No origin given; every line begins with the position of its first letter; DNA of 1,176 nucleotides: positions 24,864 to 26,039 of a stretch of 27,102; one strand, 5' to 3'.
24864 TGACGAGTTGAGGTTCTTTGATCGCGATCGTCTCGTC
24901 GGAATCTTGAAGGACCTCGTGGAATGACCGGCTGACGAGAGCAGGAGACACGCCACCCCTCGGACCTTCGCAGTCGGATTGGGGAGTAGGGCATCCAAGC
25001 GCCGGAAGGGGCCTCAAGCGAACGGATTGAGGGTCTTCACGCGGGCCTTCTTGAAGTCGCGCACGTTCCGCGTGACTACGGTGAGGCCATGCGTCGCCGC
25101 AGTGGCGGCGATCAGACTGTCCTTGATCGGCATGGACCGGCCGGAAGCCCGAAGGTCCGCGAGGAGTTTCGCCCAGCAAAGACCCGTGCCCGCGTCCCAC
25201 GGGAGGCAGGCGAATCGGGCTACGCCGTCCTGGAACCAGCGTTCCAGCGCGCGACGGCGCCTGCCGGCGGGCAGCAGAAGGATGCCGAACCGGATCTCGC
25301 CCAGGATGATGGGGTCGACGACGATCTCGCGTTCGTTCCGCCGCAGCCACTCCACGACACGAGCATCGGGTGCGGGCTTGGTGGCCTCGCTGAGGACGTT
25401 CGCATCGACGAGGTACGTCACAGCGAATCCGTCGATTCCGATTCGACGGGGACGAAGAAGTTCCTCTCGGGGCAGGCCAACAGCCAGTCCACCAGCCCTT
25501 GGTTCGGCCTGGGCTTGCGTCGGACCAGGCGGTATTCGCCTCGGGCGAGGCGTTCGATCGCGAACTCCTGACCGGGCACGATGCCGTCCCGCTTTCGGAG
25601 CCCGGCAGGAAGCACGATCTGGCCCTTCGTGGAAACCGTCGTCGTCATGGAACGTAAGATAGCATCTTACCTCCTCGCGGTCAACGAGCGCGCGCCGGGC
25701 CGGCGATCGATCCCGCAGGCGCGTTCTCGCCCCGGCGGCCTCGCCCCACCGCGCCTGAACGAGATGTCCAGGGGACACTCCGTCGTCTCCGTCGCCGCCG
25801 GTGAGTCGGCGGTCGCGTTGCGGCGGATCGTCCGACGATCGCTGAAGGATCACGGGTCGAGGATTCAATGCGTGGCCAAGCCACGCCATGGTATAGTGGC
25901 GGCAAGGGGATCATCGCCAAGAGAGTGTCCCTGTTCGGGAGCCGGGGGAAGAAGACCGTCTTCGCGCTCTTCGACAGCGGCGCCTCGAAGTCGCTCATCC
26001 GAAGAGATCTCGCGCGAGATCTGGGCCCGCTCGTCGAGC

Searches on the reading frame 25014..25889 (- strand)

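Call 54: search_protein_families(library=pfam, proteins=[window:25014-25889:-], max_evalue=0.001)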
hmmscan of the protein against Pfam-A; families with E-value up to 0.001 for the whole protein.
window:25014-25889:- (291 aa): 1 family
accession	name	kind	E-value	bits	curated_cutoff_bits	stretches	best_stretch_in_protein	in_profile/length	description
PF01850.27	PIN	-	4.5e-12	47.1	23.6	1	159-283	1-118/120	PIN domain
